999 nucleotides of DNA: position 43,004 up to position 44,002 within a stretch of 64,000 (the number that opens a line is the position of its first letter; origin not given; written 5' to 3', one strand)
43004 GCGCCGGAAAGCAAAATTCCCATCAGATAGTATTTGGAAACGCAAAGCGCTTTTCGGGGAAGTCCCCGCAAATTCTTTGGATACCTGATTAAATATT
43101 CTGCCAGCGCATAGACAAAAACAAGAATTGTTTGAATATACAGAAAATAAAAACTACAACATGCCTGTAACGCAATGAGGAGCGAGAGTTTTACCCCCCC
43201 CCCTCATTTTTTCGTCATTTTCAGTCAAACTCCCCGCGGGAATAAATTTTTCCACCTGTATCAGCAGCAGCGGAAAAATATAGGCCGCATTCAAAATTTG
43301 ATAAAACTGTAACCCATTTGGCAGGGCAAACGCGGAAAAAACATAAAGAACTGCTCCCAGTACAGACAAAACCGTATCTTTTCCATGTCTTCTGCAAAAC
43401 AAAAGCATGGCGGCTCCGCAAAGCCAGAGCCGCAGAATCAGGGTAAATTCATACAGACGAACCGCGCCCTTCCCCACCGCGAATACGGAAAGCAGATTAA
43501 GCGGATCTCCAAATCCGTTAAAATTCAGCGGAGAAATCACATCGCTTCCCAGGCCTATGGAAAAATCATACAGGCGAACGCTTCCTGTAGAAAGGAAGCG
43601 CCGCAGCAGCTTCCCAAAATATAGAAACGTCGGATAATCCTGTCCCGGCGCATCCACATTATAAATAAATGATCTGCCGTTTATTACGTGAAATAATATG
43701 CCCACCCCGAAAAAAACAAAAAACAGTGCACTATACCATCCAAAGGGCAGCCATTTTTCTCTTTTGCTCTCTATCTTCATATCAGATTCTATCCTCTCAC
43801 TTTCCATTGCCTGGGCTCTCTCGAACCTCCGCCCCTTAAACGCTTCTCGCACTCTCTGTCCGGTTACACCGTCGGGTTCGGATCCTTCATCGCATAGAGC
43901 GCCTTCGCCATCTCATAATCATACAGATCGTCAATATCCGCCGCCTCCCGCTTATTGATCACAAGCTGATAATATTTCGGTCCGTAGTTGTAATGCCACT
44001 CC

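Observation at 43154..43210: G10 tract splits a YfhO-family glycosyltransferase; losing one G restores a single long ORF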

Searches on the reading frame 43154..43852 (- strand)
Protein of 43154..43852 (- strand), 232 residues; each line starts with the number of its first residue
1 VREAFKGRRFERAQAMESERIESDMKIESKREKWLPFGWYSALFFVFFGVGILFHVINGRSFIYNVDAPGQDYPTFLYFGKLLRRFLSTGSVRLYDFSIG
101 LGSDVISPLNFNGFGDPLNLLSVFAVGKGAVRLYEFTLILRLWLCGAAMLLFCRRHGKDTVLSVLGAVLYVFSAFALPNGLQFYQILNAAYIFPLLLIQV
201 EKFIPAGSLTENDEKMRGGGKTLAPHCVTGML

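Call 10: list_cluster_members(proteins=[P0002, window:43154-43852:-, window:43154-43807:-, window:43154-43780:-, window:41182-43074:-])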
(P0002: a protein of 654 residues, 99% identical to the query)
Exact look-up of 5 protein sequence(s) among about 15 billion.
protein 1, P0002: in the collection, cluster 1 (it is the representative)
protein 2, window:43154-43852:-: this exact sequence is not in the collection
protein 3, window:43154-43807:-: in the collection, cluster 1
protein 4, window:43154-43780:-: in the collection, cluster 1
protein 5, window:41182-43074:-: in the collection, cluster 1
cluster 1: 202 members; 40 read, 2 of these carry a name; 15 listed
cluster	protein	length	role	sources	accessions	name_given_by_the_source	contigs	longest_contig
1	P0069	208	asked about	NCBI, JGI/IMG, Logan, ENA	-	-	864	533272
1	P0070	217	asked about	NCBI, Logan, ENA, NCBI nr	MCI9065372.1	MAG: YfhO family protein [Lachnospiraceae bacterium] | YfhO family protein [Lachnospiraceae bacterium]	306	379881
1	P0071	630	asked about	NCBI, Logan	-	-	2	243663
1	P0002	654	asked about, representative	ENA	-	-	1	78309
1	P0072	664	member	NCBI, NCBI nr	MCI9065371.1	MAG: YfhO family protein [Lachnospiraceae bacterium] | YfhO family protein [Lachnospiraceae bacterium]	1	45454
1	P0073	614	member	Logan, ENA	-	-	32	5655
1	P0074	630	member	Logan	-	-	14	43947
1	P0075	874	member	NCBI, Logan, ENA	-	-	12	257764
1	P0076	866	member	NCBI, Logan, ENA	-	-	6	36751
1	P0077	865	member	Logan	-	-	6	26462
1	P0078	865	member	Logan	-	-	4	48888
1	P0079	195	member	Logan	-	-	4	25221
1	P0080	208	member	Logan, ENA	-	-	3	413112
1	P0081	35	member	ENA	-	-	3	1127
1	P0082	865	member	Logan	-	-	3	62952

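Call 15: find_encoding_contigs(protein=window:43154-43780:-, flank=3000, max_places=10)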
Protein window:43154-43780:- (208 aa): 23 contigs read that carry it; 5 places shown.
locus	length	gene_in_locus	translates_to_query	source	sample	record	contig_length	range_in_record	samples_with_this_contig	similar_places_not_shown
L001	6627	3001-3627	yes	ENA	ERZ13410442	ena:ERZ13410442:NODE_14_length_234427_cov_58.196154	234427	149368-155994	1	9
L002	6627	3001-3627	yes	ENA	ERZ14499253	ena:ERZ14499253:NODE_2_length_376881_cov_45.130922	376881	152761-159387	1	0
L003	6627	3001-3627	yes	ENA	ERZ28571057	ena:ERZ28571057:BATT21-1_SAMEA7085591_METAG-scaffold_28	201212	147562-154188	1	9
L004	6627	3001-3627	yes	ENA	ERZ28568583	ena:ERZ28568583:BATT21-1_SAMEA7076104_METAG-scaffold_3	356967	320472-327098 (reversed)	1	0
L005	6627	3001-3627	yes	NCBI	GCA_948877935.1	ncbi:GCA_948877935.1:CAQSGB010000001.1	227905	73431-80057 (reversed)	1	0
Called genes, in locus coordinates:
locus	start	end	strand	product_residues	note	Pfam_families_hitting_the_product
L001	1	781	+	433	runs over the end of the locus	PF00534:Glycos_transf_1, PF13692:Glyco_trans_1_4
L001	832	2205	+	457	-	-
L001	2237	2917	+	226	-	PF02348:CTP_transf_3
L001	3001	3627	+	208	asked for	PF09586:YfhO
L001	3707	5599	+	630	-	PF09586:YfhO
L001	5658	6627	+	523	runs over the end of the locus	PF00682:HMGL-like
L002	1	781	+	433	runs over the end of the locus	PF00534:Glycos_transf_1, PF13692:Glyco_trans_1_4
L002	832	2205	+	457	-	-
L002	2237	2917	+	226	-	PF02348:CTP_transf_3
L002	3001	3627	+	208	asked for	PF09586:YfhO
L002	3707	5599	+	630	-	PF09586:YfhO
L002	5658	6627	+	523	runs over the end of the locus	PF00682:HMGL-like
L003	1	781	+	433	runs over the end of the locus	PF00534:Glycos_transf_1, PF13692:Glyco_trans_1_4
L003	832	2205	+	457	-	-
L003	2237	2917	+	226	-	PF02348:CTP_transf_3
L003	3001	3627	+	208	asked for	PF09586:YfhO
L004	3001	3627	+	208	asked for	PF09586:YfhO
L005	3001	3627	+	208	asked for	PF09586:YfhO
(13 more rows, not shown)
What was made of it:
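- Both fragments match YfhO (call 15).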

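Call 16: find_encoding_contigs(protein=P0075, flank=3000, max_places=10)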
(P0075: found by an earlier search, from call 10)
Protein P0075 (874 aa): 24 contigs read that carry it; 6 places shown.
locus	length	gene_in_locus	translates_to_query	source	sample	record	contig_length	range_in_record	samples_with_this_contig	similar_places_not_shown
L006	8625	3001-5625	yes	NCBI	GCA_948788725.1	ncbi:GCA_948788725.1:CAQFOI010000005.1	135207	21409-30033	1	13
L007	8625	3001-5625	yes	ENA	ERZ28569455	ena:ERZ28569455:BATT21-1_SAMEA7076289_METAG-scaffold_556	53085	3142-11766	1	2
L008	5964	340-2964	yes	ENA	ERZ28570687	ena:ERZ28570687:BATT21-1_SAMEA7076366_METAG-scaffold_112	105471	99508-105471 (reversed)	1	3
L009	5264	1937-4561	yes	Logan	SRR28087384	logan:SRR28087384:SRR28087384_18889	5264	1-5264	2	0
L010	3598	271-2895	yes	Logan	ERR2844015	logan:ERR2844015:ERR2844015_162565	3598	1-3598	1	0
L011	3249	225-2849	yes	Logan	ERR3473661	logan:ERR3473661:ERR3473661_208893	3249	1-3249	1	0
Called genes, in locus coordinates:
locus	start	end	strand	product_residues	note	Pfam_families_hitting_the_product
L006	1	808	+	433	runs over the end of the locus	PF00534:Glycos_transf_1, PF13692:Glyco_trans_1_4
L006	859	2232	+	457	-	-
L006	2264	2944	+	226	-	PF02348:CTP_transf_3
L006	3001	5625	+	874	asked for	PF09586:YfhO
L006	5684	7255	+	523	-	PF00682:HMGL-like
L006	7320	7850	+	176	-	PF08282:Hydrolase_3 (weak)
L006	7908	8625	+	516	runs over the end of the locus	-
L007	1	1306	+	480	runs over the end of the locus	PF03389:MobA_MobL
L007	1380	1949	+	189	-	PF03352:Adenine_glyco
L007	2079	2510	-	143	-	PF00486:Trans_reg_C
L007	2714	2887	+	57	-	PF14202:TnpW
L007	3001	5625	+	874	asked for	PF09586:YfhO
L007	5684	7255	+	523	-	PF00682:HMGL-like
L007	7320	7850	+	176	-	PF08282:Hydrolase_3 (weak)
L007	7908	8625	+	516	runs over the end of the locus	-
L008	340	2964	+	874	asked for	PF09586:YfhO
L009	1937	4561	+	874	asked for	PF09586:YfhO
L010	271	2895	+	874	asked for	PF09586:YfhO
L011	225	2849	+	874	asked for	PF09586:YfhO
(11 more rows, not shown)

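Call 17: find_encoding_contigs(protein=P0076, flank=3000, max_places=10)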
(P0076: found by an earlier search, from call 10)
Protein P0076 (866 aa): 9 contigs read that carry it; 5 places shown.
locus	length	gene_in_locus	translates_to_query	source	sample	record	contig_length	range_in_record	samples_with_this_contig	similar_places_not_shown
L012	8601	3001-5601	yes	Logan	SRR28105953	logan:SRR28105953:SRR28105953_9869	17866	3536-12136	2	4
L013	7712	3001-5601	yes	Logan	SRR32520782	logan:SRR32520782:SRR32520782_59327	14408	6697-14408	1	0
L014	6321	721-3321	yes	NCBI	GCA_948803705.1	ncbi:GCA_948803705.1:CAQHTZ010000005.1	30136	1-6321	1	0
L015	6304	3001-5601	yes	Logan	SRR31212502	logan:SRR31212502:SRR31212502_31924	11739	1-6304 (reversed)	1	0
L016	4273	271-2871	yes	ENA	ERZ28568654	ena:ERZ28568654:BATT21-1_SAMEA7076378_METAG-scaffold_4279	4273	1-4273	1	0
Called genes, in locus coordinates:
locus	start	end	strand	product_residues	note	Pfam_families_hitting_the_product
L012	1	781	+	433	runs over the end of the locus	PF00534:Glycos_transf_1, PF13692:Glyco_trans_1_4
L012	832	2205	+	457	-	-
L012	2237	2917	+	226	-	PF02348:CTP_transf_3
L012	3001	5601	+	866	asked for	PF09586:YfhO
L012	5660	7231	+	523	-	PF00682:HMGL-like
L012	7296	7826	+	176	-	PF08282:Hydrolase_3 (weak)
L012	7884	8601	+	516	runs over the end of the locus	-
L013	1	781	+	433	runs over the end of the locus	PF00534:Glycos_transf_1, PF13692:Glyco_trans_1_4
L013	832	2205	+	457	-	-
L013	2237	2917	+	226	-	PF02348:CTP_transf_3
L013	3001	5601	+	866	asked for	PF09586:YfhO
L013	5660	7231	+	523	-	PF00682:HMGL-like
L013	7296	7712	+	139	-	?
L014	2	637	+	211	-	?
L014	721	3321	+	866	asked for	PF09586:YfhO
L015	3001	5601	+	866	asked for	PF09586:YfhO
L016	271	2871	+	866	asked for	PF09586:YfhO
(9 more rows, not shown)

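Call 24: list_cluster_members(proteins=[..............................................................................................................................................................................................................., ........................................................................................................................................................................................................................, window:43196-43780:-, window:43196-43807:-, window:43193-43780:-, window:43193-43807:-, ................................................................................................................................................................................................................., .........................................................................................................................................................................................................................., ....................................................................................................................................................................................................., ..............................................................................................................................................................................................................])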
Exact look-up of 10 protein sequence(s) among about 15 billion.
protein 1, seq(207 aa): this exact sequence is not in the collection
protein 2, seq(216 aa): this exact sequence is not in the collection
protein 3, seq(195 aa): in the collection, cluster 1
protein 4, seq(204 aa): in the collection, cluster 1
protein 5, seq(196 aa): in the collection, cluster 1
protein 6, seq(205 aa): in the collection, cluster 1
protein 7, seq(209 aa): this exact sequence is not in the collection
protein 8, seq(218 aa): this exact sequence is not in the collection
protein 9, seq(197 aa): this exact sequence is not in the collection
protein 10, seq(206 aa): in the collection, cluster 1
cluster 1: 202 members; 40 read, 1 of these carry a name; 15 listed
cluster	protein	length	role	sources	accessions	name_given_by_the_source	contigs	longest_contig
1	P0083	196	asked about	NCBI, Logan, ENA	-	-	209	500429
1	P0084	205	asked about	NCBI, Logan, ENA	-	-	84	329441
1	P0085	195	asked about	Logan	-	-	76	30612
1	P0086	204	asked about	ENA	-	-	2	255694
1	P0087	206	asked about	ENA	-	-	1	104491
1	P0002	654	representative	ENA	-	-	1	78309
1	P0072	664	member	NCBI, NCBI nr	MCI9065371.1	MAG: YfhO family protein [Lachnospiraceae bacterium] | YfhO family protein [Lachnospiraceae bacterium]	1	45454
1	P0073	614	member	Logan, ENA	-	-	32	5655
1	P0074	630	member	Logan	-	-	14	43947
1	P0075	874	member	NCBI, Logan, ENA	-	-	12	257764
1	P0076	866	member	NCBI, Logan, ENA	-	-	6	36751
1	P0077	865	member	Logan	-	-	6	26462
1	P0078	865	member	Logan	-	-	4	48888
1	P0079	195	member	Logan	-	-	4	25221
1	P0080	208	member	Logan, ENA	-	-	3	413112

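Call 31: find_encoding_contigs(protein=P0085, flank=1500, max_places=6)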
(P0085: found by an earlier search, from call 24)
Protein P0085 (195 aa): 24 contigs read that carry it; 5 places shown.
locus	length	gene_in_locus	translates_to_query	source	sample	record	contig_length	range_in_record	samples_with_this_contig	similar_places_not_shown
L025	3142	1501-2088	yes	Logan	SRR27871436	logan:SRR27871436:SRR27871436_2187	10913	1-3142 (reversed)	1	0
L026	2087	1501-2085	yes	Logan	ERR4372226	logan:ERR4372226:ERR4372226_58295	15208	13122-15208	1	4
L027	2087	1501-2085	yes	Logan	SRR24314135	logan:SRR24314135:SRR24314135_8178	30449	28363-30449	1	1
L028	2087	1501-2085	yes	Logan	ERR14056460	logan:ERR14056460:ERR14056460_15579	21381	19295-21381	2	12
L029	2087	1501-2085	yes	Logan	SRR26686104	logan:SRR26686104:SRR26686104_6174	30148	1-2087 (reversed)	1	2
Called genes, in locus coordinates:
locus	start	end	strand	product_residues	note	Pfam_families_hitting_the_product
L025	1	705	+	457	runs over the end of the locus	-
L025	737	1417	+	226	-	PF02348:CTP_transf_3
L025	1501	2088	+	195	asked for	PF09586:YfhO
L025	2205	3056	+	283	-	PF09586:YfhO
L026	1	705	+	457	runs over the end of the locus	-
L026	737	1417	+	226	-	PF02348:CTP_transf_3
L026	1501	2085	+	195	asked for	PF09586:YfhO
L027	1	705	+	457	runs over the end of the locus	-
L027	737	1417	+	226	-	PF02348:CTP_transf_3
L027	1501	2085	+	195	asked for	PF09586:YfhO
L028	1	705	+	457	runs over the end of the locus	-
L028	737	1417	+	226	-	PF02348:CTP_transf_3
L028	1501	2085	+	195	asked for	PF09586:YfhO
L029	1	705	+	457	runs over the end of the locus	-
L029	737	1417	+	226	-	PF02348:CTP_transf_3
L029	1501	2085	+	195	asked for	PF09586:YfhO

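Call 32: find_encoding_contigs(protein=P0083, flank=1500, max_places=6)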
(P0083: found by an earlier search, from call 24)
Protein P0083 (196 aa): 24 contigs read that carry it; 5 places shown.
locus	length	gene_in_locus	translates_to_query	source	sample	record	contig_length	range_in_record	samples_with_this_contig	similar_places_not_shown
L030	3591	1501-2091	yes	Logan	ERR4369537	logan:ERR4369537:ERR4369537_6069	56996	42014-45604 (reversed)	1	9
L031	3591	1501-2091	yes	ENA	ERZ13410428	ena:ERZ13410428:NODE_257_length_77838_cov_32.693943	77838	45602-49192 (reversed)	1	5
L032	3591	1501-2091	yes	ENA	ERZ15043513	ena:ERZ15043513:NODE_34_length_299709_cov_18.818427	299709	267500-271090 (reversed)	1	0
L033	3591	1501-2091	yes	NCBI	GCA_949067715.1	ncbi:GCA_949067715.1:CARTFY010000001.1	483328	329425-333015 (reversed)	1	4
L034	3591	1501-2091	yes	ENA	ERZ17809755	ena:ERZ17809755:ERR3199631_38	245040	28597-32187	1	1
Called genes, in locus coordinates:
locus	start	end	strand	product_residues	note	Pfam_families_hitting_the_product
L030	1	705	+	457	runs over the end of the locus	-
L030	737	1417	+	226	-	PF02348:CTP_transf_3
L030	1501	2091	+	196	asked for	PF09586:YfhO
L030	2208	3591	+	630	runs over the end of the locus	PF09586:YfhO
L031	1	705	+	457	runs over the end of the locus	-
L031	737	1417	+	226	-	PF02348:CTP_transf_3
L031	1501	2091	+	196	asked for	PF09586:YfhO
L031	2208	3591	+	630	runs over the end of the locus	PF09586:YfhO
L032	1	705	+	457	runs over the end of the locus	-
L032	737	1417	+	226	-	PF02348:CTP_transf_3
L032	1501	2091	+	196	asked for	PF09586:YfhO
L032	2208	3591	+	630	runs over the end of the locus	PF09586:YfhO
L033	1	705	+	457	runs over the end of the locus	-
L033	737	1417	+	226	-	PF02348:CTP_transf_3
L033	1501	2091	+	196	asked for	PF09586:YfhO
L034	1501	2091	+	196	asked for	PF09586:YfhO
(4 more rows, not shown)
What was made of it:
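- The exact G10-type fragment is seen on about 1,170 contigs from NCBI, ENA, JGI and Logan assemblies, some at 18-58x coverage, and a distinct G11 class on about 293 (calls 10, 15, 24, 32).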
